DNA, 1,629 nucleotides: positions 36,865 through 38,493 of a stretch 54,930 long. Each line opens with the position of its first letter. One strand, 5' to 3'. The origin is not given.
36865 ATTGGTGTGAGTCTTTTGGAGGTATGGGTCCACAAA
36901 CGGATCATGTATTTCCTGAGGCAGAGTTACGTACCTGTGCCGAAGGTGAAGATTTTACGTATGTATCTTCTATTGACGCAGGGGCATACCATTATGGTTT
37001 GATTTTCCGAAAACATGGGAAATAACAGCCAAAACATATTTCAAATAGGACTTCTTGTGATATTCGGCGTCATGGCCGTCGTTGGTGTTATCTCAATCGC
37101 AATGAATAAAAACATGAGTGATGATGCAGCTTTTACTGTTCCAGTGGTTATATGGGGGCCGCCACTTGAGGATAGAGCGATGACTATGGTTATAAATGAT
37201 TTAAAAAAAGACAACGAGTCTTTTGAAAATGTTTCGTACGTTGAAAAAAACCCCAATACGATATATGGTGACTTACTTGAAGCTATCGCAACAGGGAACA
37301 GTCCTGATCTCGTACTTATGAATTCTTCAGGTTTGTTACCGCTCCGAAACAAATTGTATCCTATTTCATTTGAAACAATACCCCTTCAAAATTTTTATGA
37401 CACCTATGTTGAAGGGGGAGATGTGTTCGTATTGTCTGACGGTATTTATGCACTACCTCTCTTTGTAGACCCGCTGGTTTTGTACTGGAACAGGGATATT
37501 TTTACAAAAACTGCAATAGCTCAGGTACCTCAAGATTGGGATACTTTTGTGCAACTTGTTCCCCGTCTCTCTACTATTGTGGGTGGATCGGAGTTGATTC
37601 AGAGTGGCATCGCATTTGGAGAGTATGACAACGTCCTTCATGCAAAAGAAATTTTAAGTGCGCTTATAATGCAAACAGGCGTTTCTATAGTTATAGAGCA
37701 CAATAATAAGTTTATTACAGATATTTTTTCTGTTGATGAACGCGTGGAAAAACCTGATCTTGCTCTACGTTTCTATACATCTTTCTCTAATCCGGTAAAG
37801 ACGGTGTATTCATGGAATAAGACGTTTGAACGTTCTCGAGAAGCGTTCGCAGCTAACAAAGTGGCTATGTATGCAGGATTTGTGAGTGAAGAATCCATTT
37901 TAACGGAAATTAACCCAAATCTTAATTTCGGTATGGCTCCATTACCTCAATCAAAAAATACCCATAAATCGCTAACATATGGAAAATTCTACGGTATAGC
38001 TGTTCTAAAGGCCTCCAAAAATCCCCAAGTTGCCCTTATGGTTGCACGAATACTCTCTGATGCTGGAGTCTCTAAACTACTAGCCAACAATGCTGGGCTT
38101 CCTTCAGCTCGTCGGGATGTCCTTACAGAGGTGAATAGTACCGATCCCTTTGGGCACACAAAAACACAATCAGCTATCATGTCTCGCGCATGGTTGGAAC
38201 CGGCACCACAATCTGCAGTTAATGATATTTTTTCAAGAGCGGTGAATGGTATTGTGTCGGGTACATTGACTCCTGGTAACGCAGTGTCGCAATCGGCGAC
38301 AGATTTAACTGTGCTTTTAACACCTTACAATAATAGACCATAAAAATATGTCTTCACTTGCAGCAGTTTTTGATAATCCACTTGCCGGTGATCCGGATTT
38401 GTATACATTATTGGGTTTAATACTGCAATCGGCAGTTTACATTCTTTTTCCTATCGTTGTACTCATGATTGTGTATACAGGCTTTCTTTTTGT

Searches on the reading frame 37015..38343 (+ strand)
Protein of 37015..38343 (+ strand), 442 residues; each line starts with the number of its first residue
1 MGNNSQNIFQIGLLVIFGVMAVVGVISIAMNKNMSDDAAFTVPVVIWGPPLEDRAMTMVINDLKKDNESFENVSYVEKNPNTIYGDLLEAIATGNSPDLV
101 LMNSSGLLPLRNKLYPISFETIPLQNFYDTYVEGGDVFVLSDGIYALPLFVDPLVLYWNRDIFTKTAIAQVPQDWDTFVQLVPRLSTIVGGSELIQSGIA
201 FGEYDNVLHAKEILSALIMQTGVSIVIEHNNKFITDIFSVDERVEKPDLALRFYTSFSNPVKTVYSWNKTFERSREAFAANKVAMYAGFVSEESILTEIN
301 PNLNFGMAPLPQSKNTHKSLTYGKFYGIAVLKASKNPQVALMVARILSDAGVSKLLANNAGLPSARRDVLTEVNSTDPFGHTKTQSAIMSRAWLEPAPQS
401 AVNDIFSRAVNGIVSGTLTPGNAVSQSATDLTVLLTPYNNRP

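Call 11: search_protein_families(library=pfam, proteins=[window:37015-38343:+])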
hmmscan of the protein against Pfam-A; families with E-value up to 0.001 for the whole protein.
window:37015-38343:+ (442 aa): 2 families
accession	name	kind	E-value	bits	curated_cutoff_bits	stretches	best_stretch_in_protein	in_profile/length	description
PF13416.11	SBP_bac_8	-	5.4e-16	59.6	27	1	61-371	4-267/279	Bacterial extracellular solute-binding protein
PF01547.30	SBP_bac_1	-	8.8e-13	49.3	26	1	84-340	33-293/307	Bacterial extracellular solute-binding protein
